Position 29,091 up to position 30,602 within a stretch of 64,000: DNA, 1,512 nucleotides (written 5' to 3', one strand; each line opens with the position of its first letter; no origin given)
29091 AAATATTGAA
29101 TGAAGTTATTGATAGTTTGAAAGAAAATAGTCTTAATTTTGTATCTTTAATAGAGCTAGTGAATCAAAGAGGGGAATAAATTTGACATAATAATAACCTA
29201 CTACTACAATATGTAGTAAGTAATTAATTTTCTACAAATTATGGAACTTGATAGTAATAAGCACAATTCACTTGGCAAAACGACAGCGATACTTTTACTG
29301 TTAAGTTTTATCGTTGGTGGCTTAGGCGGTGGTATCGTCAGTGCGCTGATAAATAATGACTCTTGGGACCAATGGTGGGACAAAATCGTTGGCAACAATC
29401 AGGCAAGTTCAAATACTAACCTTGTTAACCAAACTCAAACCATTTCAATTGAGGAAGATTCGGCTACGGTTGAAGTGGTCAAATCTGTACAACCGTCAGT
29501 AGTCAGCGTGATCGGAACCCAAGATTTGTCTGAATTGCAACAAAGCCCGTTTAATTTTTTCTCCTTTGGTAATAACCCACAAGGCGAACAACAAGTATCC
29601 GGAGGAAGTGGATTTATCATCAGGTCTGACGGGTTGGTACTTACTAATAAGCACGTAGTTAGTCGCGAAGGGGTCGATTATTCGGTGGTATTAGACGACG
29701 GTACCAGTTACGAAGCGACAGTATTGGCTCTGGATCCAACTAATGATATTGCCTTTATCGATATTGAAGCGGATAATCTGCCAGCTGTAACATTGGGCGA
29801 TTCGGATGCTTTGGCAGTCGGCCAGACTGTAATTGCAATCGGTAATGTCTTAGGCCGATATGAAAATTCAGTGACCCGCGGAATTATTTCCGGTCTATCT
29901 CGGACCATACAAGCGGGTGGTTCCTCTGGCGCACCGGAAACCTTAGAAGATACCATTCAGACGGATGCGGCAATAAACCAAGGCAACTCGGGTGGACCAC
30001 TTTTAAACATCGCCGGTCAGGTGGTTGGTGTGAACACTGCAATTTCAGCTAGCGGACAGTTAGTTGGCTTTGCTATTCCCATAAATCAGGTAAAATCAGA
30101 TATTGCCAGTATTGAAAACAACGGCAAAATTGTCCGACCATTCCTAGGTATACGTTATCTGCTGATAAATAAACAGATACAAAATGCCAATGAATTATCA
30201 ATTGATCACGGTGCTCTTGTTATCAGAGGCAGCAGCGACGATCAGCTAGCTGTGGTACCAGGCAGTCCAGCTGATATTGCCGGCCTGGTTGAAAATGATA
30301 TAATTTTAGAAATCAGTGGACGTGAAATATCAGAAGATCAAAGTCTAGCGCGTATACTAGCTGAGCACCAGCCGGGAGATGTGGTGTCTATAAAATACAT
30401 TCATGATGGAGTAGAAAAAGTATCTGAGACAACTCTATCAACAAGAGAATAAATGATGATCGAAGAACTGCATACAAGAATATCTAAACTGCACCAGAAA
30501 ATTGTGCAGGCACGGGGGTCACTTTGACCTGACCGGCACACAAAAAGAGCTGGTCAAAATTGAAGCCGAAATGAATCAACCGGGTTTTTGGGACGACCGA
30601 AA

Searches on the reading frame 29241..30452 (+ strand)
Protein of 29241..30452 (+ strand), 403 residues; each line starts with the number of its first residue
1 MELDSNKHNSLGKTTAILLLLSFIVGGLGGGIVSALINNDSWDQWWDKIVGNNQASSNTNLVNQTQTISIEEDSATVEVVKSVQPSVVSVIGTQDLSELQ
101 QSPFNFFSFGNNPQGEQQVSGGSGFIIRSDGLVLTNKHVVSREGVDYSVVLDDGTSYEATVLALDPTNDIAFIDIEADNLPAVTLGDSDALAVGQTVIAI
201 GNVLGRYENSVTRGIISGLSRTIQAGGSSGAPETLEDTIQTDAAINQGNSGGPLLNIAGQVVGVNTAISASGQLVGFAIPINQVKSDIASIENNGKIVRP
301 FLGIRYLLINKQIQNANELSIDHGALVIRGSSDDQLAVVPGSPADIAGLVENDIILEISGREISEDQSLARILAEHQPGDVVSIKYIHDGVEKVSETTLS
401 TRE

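Call 15: search_protein_families(library=pfam, proteins=[window:29241-30452:+], max_evalue=0.001)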
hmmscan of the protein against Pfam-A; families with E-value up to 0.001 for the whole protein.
window:29241-30452:+ (403 aa): 5 families
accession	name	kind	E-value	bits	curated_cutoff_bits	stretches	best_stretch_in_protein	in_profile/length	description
PF13365.12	Trypsin_2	-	1.7e-34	120.1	27.6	1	122-264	1-144/144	Trypsin-like peptidase domain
PF00089.32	Trypsin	-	3.3e-19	70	20.6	1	118-285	19-217/220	Trypsin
PF13180.12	PDZ_2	-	1.6e-10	41.5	27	1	327-397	16-78/80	PDZ domain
PF17820.7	PDZ_6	-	4.2e-09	36.5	27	1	337-383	4-49/54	PDZ domain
PF10459.15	Peptidase_S46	-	0.00038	19.7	22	0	120-142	47-69/698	Peptidase S46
